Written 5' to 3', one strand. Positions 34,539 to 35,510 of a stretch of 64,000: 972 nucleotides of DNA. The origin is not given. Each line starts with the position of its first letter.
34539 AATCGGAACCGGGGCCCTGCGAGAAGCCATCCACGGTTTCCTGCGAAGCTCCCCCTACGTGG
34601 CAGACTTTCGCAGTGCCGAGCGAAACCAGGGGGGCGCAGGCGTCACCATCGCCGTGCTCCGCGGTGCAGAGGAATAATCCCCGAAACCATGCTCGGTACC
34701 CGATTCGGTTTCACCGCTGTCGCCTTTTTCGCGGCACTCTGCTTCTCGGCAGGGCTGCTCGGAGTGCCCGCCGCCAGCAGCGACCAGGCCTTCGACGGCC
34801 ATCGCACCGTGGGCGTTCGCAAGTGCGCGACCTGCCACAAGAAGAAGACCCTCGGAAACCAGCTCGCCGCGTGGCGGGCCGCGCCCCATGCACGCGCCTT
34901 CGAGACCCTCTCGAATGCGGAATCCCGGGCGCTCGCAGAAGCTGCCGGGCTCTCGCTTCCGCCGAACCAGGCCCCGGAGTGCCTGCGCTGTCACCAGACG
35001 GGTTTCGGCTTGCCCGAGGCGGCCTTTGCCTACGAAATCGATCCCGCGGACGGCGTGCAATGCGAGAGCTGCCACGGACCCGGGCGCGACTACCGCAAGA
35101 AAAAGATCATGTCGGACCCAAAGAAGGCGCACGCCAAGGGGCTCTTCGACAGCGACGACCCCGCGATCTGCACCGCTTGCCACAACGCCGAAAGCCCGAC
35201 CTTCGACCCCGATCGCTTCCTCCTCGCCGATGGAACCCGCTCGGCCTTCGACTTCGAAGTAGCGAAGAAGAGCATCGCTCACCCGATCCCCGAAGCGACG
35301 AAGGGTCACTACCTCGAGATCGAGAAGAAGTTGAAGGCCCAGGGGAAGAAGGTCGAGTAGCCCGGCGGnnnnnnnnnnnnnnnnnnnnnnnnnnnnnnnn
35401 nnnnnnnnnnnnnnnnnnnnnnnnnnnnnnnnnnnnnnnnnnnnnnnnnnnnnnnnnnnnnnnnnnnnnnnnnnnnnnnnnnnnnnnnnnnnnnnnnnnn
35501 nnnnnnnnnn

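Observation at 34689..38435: MtrAB/PioAB-type porin-cytochrome module (decahaem cytochrome + ~700-aa beta-barrel) with a convergent tetrahaem cytochrome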

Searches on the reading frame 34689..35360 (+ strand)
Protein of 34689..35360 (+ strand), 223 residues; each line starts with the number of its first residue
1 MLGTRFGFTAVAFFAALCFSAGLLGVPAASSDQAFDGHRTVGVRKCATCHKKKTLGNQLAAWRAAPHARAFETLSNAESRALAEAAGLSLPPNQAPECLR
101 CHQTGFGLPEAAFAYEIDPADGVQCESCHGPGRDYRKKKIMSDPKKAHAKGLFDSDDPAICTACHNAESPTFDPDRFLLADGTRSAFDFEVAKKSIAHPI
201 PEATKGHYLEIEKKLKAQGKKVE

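Call 3: search_protein_families(library=ncbifam, proteins=[window:34689-35360:+], max_evalue=1)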
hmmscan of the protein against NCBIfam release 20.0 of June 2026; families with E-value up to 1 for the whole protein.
window:34689-35360:+ (223 aa): 15 families
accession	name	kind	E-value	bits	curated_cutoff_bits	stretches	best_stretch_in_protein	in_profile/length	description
NF041198.1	UshA_like_PCGU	equivalog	4.5e-16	58.5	275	1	38-169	403-512/519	UshA-like (seleno)protein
NF043010.1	Cyt554_Nsmonas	equivalog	5.1e-13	49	400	1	30-139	23-125/238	cytochrome c-550 CycA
TIGR01905.1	paired_CXXCH_1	subfamily_domain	1.3e-06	28.2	25.2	1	144-168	15-39/41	doubled CXXCH domain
TIGR03508.1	decahem_SO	subfamily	3.5e-06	26.7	192.2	1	98-168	5-80/258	DmsE family decaheme c-type cytochrome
TIGR03507.1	decahem_SO1788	subfamily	4.4e-06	25.4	209.3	1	34-176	172-312/672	OmcA/MtrC family decaheme c-type cytochrome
NF041028.1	decahem_GSU2203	exception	3.3e-05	23.2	325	1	114-168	60-111/317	GSU2203 family decaheme c-type cytochrome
TIGR04315.1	octaheme_Shew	subfamily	0.00054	19.1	375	1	34-146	12-121/440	tetrathionate reductase family octaheme c-type cytochrome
TIGR04257.1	nanowire_3heme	domain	0.0066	16.6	40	0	123-169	24-62/75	c(7)-type cytochrome triheme domain-containing protein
TIGR03153.1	cytochr_NrfH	equivalog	0.026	14.6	134.2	0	45-129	54-133/138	cytochrome c nitrite reductase small subunit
NF041895.1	choice_anch_V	domain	0.031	14.3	42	0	22-53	3-33/150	choice-of-anchor V domain-containing protein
NF008659.0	PRK11659.1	equivalog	0.032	13.9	184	1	92-168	43-120/188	cytochrome c nitrite reductase pentaheme subunit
NF045722.1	c3_cytochr_TmcA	equivalog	0.041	13.8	114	0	97-166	59-125/125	acidic tetraheme cytochrome c3 TmcA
TIGR03146.1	cyt_nit_nrfB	equivalog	0.076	13.3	166.6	0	92-132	81-119/145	cytochrome c nitrite reductase pentaheme subunit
NF033196.2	c_type_nonphoto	exception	0.3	11.2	70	1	120-148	25-53/98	c-type cytochrome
TIGR01904.2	GSu_C4xC__C2xCH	domain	0.32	10.8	27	0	158-171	49-62/73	CxxxxCH/CxxCH domain c-type cytochrome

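Call 4: search_protein_families(library=pfam, proteins=[window:34689-35360:+], max_evalue=1)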
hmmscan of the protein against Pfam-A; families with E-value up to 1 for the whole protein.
window:34689-35360:+ (223 aa): 11 families
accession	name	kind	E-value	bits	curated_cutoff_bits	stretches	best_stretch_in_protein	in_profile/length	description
PF13435.11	Cytochrome_C554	-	4e-19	69.8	20.8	1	45-130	1-84/84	Cytochrome c554 and c-prime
PF09699.15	Paired_CXXCH_1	-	5.1e-08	32.9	20.6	2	120-168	4-39/41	Doubled CXXCH motif (Paired_CXXCH_1)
PF22113.1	Mtrc-MtrF_II-IV_dom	-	8e-08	32.4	30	1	33-168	18-166/176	Outer membrane cytochrome MtrC/MtrF-like, domains II/IV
PF14522.11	Cytochrome_C7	-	2.3e-07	31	24.8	2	120-169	10-52/67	Cytochrome c7 and related cytochrome c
PF14537.11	Cytochrom_c3_2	-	8.6e-06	26.6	25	1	97-167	8-66/79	Cytochrome c3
PF02085.21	Cytochrom_CIII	-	0.00047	20.9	22.9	1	37-129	27-101/101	Class III cytochrome C family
PF22678.1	Cytochrom_c_NrfB-like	-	0.0042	18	27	1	93-130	31-66/89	Cytochrome c-type protein NrfB-like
PF13442.11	Cytochrome_CBB3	-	0.016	16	27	1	44-76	12-43/68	Cytochrome C oxidase, cbb3-type, subunit III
PF03264.19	Cytochrom_NNT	-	0.48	10.6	24.1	0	120-166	123-165/174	NapC/NirT cytochrome c family, N-terminal region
PF11845.13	Tll0287-like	-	0.69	10.8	24.1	0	95-105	101-111/144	Tll0287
PF00684.25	DnaJ_CXXCXGXG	-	0.73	10.6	32.7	1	98-135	18-54/65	DnaJ central domain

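Call 56: search_solved_structures(query=window:34689-35360:+, max_evalue=0.01, show_alignments=1)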
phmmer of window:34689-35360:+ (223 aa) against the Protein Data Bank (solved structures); distinct sequences matched with E-value up to 0.01: 2.
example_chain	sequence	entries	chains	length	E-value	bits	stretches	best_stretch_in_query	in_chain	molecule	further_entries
1bvb_A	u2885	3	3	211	3.1e-11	46.4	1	42-139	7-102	CYTOCHROME C-554 | CYTOCHROME C554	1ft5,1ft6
6i5b_A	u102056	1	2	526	8.5e-05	25.4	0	96-165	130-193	Uncharacterized protein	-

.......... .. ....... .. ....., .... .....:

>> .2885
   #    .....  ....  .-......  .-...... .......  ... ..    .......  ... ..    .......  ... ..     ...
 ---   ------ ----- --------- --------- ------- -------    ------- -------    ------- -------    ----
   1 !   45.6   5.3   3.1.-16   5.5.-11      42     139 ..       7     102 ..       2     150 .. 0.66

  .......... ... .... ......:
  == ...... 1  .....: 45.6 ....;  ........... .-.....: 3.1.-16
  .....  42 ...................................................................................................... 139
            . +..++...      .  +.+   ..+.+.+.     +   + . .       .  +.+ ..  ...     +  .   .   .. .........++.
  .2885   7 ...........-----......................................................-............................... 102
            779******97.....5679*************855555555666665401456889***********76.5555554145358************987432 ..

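Call 65: find_homologous_proteins(query=window:34689-35360:+, max_evalue=0.00001)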
Query window:34689-35360:+ (223 aa): 755 proteins with E <= 0.00001 among 3562 candidates; the best 120 are listed.
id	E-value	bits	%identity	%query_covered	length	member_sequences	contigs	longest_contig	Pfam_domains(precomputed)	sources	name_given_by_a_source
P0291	2.8e-144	496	98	100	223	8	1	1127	PF09699.16,PF14537.12,PF13435.12,PF14522.12,PF22113.2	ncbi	-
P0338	5.8e-95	335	66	98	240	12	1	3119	PF09699.16,PF13435.12,PF14522.12,PF22113.2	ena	-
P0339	5.8e-91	322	70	91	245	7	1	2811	PF09699.16,PF13435.12,PF02085.22,PF22113.2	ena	-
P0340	4.1e-90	319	64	98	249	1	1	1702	PF14537.12,PF13435.12,PF14522.12,PF22113.2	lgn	-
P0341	2.1e-89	317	70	90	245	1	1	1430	PF09699.16,PF13435.12,PF14522.12,PF22113.2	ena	-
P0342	4.9e-89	316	66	87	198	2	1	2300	PF13435.12,PF14522.12,PF22113.2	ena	-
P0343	6.9e-89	315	68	85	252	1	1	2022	PF13435.12,PF14522.12,PF22113.2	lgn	-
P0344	8.5e-89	315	65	98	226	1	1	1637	PF09699.16,PF13435.12,PF14522.12,PF22113.2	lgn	-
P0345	1.4e-88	314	65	99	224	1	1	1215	PF09699.16,PF13435.12,PF14522.12,PF22113.2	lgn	-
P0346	6.4e-88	312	65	96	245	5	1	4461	PF09699.16,PF13435.12,PF14522.12,PF22113.2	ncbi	-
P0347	3.3e-83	297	70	83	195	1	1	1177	PF09699.16,PF13435.12,PF14522.12,PF22113.2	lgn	-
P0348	3.8e-83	296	62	99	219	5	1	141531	PF09699.16,PF14537.12,PF13435.12,PF14522.12,PF22113.2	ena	-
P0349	4.9e-83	296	62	97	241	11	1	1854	PF09699.16,PF13435.12,PF14522.12,PF22113.2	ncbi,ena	-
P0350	1.0e-82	295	63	90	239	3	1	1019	PF09699.16,PF14537.12,PF13435.12,PF14522.12,PF22113.2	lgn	-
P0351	6.6e-80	286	65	85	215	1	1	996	PF09699.16,PF13435.12,PF14522.12,PF22113.2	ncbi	-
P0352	2.1e-79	284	60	96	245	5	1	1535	PF13435.12,PF14522.12,PF22113.2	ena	-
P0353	2.0e-77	278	63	87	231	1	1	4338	PF09699.16,PF14537.12,PF13435.12,PF14522.12,PF22113.2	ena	-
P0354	2.3e-77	277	67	83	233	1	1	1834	PF09699.16,PF13435.12,PF14522.12,PF22113.2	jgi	jgi:hypothetical protein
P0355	1.5e-76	275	64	83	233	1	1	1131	PF13435.12,PF14522.12,PF22113.2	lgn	-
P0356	4.0e-76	273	65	83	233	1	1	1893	PF13435.12,PF14522.12,PF22113.2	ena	-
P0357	1.4e-75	272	57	99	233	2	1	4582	PF09699.16,PF13435.12,PF14522.12,PF22113.2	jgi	jgi:hypothetical protein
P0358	7.6e-75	269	64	82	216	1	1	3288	PF09699.16,PF13435.12,PF14522.12,PF22113.2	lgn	-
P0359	1.2e-74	269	62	89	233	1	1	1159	PF09699.16,PF13435.12,PF14522.12,PF22113.2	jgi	jgi:hypothetical protein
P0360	4.7e-74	267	64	77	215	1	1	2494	PF09699.16,PF14537.12,PF13435.12,PF14522.12,PF22113.2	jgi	jgi:hypothetical protein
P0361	5.2e-74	266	61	87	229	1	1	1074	PF09699.16,PF13435.12,PF22113.2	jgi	-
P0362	7.6e-74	266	63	83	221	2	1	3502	PF13435.12,PF14522.12,PF22113.2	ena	-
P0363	1.3e-73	265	58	88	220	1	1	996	PF09699.16,PF13435.12,PF14522.12,PF22113.2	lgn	-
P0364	1.6e-73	265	63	82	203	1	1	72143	PF09699.16,PF14537.12,PF13435.12,PF14522.12,PF22113.2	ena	-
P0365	1.9e-72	261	61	89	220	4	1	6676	PF13435.12,PF14522.12,PF22113.2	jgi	-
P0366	5.5e-72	260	58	87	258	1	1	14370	PF09699.16,PF13435.12,PF14522.12,PF22113.2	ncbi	-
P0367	8.9e-72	259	57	91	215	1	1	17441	PF09699.16,PF13435.12,PF14522.12,PF22113.2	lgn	-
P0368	3.6e-71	257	56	90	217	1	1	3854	PF09699.16,PF13435.12,PF14522.12,PF22113.2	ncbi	-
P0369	1.3e-70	255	61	83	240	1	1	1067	PF13435.12,PF14522.12,PF22113.2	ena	-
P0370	3.0e-70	254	62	80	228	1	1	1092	PF13435.12,PF14522.12,PF22113.2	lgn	-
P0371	3.1e-70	254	58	84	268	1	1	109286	PF09699.16,PF13435.12,PF14522.12,PF22113.2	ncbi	-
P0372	1.1e-69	252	62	84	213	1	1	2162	PF13435.12,PF14522.12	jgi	jgi:hypothetical protein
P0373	4.1e-69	250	58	82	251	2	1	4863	PF09699.16,PF13435.12,PF14522.12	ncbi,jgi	-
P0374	7.2e-69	250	55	89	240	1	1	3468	PF13435.12,PF14522.12,PF22113.2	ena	-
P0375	1.3e-68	249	57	91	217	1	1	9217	PF13435.12,PF14522.12,PF22113.2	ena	-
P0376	1.7e-68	248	54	97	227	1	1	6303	PF13435.12,PF14522.12,PF22113.2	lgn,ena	-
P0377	3.2e-68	248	58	80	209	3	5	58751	PF09699.16,PF13435.12,PF14522.12,PF22113.2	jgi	jgi:hypothetical protein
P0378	4.7e-68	247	56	85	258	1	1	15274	PF09699.16,PF13435.12,PF14522.12,PF22113.2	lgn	-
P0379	5.1e-68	247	60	81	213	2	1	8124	PF09699.16,PF13435.12,PF14522.12,PF22113.2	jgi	jgi:hypothetical protein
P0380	7.3e-68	246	55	85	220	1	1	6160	PF09699.16,PF13435.12,PF14522.12,PF22113.2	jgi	jgi:hypothetical protein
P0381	7.9e-68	246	59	81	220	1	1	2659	PF09699.16,PF14537.12,PF13435.12,PF14522.12,PF22113.2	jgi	jgi:hypothetical protein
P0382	8.8e-68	246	56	90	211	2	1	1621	PF13435.12,PF14522.12,PF22113.2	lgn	-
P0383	9.6e-68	246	54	94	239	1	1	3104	PF13435.12,PF14522.12,PF22113.2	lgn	-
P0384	1.0e-67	246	55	95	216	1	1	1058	PF09699.16,PF13435.12,PF14522.12,PF22113.2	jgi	jgi:hypothetical protein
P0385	1.3e-67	246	60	83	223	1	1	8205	PF09699.16,PF13435.12,PF14522.12,PF22113.2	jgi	jgi:hypothetical protein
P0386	2.0e-67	245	55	86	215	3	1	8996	PF09699.16,PF13435.12,PF14522.12,PF22113.2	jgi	-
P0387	3.9e-67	244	56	80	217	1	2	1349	PF09699.16,PF13435.12,PF14522.12,PF22113.2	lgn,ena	-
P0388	4.1e-67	244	58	82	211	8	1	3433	PF13435.12,PF14522.12,PF22113.2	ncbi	-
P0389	5.3e-67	244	59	83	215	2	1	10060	PF13435.12,PF14522.12,PF22113.2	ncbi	-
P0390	5.8e-67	243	56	90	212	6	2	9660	PF09699.16,PF13435.12,PF14522.12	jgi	jgi:hypothetical protein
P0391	6.1e-67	243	55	91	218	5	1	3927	PF13435.12,PF14522.12,PF22113.2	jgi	jgi:cytochrome c peroxidase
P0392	6.9e-67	243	58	88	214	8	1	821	PF09699.16,PF13435.12,PF14522.12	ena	-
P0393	7.8e-67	243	56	90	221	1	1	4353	PF09699.16,PF13435.12,PF14522.12,PF22113.2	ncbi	ncbi:MAG: cytochrome c family protein [Myxococcota bacterium]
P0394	1.2e-66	242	58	81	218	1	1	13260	PF09699.16,PF14537.12,PF13435.12,PF14522.12,PF22113.2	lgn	-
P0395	2.0e-66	242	57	75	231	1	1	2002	PF09699.16,PF13435.12,PF14522.12,PF22113.2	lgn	-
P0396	2.1e-66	242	59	81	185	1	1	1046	PF13435.12,PF14522.12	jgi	jgi:hypothetical protein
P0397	2.2e-66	242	55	83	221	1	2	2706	PF09699.16,PF13435.12,PF14522.12,PF22113.2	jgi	jgi:hypothetical protein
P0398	3.9e-66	241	57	82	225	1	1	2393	PF09699.16,PF14537.12,PF13435.12,PF14522.12,PF22113.2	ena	-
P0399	4.2e-66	241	52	93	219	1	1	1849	PF13435.12,PF14522.12,PF22113.2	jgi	jgi:hypothetical protein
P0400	8.7e-66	240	53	87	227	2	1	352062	PF09699.16,PF14537.12,PF13435.12,PF14522.12,PF22113.2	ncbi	ncbi:MAG: multiheme c-type cytochrome [Myxococcota bacterium]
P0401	9.9e-66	239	58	83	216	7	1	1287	PF09699.16,PF13435.12,PF14522.12,PF22113.2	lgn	-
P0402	1.0e-65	239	53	88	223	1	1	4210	PF13435.12,PF14522.12,PF22113.2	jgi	jgi:hypothetical protein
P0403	1.0e-65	239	58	78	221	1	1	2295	PF09699.16,PF13435.12,PF14522.12,PF22113.2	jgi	jgi:hypothetical protein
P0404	1.1e-65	239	58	77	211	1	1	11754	PF13435.12,PF14522.12,PF22113.2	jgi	jgi:hypothetical protein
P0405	1.1e-65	239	53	93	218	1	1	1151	PF14537.12,PF13435.12,PF14522.12,PF22113.2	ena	-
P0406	1.1e-65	239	57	81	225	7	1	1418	PF09699.16,PF13435.12,PF14522.12,PF22113.2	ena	-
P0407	1.2e-65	239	59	76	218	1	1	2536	PF14537.12,PF13435.12,PF14522.12,PF22113.2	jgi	jgi:hypothetical protein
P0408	1.2e-65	239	54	91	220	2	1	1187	PF14537.12,PF13435.12,PF14522.12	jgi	jgi:hypothetical protein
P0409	1.3e-65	239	58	82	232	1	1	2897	PF14537.12,PF13435.12,PF14522.12,PF22113.2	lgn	-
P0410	1.4e-65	239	53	92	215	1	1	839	PF09699.16,PF13435.12,PF14522.12,PF22113.2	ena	-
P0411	1.4e-65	239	59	80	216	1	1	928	PF09699.16,PF14537.12,PF13435.12,PF14522.12,PF22113.2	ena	-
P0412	1.7e-65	239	50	96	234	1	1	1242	PF13435.12,PF14522.12,PF22113.2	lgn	-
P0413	1.7e-65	239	57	87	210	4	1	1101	PF09699.16,PF13435.12,PF14522.12,PF22113.2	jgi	jgi:hypothetical protein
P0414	1.8e-65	239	55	78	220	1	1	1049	PF09699.16,PF13435.12,PF14522.12,PF22113.2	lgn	-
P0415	1.9e-65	238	55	86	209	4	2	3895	PF09699.16,PF14537.12,PF13435.12,PF14522.12,PF22113.2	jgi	jgi:hypothetical protein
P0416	2.0e-65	238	53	90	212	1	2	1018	PF14537.12,PF13435.12,PF14522.12,PF22113.2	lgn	-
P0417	2.5e-65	238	55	88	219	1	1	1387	PF09699.16,PF14537.12,PF13435.12,PF14522.12,PF22113.2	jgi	jgi:hypothetical protein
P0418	4.3e-65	237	55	85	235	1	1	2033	PF09699.16,PF13435.12,PF02085.22,PF14522.12,PF22113.2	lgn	-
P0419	4.9e-65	237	57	82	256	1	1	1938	PF14537.12,PF13435.12,PF14522.12,PF22113.2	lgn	-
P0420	5.9e-65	237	57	79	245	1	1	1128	PF09699.16,PF13435.12,PF22113.2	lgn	-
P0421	7.9e-65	236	48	99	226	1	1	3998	PF09699.16,PF14537.12,PF13435.12,PF14522.12,PF22113.2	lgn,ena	-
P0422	8.1e-65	236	54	91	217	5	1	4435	PF09699.16,PF14537.12,PF13435.12,PF14522.12,PF22113.2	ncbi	-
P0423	1.0e-64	236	58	77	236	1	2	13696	PF14537.12,PF13435.12,PF14522.12,PF22113.2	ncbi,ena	-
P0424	1.1e-64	236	53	86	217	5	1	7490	PF13435.12,PF14522.12,PF22113.2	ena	-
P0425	1.5e-64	236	58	82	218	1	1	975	PF09699.16,PF14537.12,PF13435.12,PF14522.12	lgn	-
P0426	1.6e-64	235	53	87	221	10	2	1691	PF09699.16,PF13435.12,PF22113.2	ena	-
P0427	1.9e-64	235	55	82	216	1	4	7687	PF09699.16,PF13435.12,PF14522.12,PF22113.2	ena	-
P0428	1.9e-64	235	54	89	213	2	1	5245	PF09699.16,PF14537.12,PF13435.12,PF14522.12,PF22113.2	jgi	jgi:hypothetical protein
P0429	2.0e-64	235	56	80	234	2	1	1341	PF13435.12,PF14522.12,PF22113.2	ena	-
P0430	2.0e-64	235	55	82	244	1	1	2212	PF13435.12,PF14522.12,PF22113.2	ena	-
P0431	4.0e-64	234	56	82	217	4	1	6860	PF09699.16,PF13435.12,PF14522.12,PF22113.2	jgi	jgi:hypothetical protein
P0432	4.8e-64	234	52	96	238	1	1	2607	PF09699.16,PF14537.12,PF13435.12,PF14522.12,PF22113.2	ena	-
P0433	6.7e-64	233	57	77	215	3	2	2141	PF09699.16,PF13435.12,PF14522.12,PF22113.2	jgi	-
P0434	1.0e-63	233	50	96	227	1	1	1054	PF13435.12,PF14522.12,PF22113.2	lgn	-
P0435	1.1e-63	233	51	92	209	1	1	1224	PF13435.12,PF14522.12,PF22113.2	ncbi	-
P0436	1.2e-63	233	57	80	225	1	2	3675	PF13435.12,PF14522.12,PF22113.2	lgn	-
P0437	1.4e-63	232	52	91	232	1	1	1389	PF13435.12,PF14522.12,PF22113.2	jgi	jgi:hypothetical protein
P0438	1.5e-63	232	52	93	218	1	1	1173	PF13435.12,PF14522.12,PF22113.2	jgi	jgi:hypothetical protein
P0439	1.7e-63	232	50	95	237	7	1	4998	PF13435.12,PF14522.12,PF22113.2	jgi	jgi:hypothetical protein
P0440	1.8e-63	232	51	96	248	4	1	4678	PF13435.12,PF14522.12,PF22113.2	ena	-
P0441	1.9e-63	232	53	89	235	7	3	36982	PF13435.12,PF14522.12,PF22113.2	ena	-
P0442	2.0e-63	232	55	80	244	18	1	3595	PF14537.12,PF13435.12,PF14522.12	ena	-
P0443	2.1e-63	232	50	93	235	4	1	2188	PF13435.12,PF14522.12,PF22113.2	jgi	jgi:hypothetical protein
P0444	2.3e-63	232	56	80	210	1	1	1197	PF14537.12,PF13435.12,PF14522.12,PF22113.2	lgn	-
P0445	2.4e-63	232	57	82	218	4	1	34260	PF09699.16,PF14537.12,PF13435.12,PF14522.12,PF22113.2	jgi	jgi:hypothetical protein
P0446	2.7e-63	231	52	88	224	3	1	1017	PF09699.16,PF13435.12,PF14522.12,PF22113.2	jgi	jgi:hypothetical protein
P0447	2.8e-63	231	51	96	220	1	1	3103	PF13435.12,PF14522.12,PF22113.2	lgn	-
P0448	2.8e-63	231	58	80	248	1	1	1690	PF09699.16,PF13435.12,PF14522.12,PF22113.2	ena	-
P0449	3.2e-63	231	55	83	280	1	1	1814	PF14537.12,PF13435.12,PF14522.12,PF22113.2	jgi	jgi:hypothetical protein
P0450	3.4e-63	231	59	80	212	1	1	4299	PF09699.16,PF13435.12,PF14522.12,PF22113.2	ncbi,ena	-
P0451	4.0e-63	231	49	87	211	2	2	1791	PF14537.12,PF13435.12,PF14522.12,PF22113.2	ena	-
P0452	4.4e-63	231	50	98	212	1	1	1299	PF13435.12,PF14522.12,PF22113.2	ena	-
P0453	6.1e-63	230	51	95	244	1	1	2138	PF09699.16,PF13435.12,PF14522.12,PF22113.2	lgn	-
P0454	8.4e-63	230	48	99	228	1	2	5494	PF13435.12,PF14522.12,PF22113.2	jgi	jgi:hypothetical protein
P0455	1.1e-62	229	51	97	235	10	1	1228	PF13435.12,PF14522.12,PF22113.2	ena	-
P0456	1.2e-62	229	53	83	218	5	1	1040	PF09699.16,PF13435.12,PF14522.12,PF22113.2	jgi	-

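Call 67: find_encoding_contigs(protein=P0400, flank=7000, max_places=1)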
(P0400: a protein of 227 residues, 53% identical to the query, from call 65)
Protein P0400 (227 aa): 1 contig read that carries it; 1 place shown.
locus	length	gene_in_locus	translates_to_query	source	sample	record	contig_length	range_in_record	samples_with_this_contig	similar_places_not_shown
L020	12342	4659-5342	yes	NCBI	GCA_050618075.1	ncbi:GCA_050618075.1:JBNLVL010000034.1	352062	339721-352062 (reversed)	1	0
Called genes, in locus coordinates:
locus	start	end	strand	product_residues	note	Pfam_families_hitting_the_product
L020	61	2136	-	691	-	PF07715:Plug, PF00593:TonB_dep_Rec_b-barrel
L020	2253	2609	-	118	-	-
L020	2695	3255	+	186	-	PF01252:Peptidase_A8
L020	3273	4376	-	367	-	-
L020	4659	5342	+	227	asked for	PF14537:Cytochrom_c3_2 (faint), PF22113:Mtrc-MtrF_II-IV_dom (faint), PF09699:Paired_CXXCH_1 (faint), PF13435:Cytochrome_C554, PF14522:Cytochrome_C7 (weak)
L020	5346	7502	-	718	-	-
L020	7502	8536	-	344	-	PF14522:Cytochrome_C7 (faint), PF14537:Cytochrom_c3_2 (weak), PF09699:Paired_CXXCH_1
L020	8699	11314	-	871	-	-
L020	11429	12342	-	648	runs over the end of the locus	PF16177:ACAS_N, PF00501:AMP-binding, PF13193:AMP-binding_C (weak)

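Call 68: find_encoding_contigs(protein=P0348, flank=7000, max_places=1)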
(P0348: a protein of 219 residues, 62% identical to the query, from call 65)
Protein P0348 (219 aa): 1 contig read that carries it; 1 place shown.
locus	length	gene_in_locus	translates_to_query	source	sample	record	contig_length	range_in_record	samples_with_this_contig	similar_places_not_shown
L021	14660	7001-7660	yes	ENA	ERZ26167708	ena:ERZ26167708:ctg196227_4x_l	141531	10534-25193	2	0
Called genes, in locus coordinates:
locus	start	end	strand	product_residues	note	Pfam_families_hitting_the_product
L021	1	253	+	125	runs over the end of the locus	-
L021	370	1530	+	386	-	PF02771:Acyl-CoA_dh_N, PF02770:Acyl-CoA_dh_M, PF00441:Acyl-CoA_dh_1, PF08028:Acyl-CoA_dh_2 (weak)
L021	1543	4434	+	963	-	PF01564:Spermine_synth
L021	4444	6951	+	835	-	PF05192:MutS_III (weak), PF00488:MutS_V, PF01713:Smr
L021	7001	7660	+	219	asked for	PF14522:Cytochrome_C7 (faint), PF14537:Cytochrom_c3_2 (faint), PF22113:Mtrc-MtrF_II-IV_dom (faint), PF09699:Paired_CXXCH_1 (faint), PF13435:Cytochrome_C554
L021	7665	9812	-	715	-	-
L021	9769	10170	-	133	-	PF09699:Paired_CXXCH_1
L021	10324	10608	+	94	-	-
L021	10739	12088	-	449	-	PF00890:FAD_binding_2 (faint), PF01134:GIDA (faint), PF01266:DAO, PF01593:Amino_oxidase, PF03486:HI0933_like (faint), PF07992:Pyr_redox_2 (weak), PF12831:FAD_oxidored (weak), PF13450:NAD_binding_8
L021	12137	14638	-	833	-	PF01055:Glyco_hydro_31_2nd (faint), PF02065:Melibiase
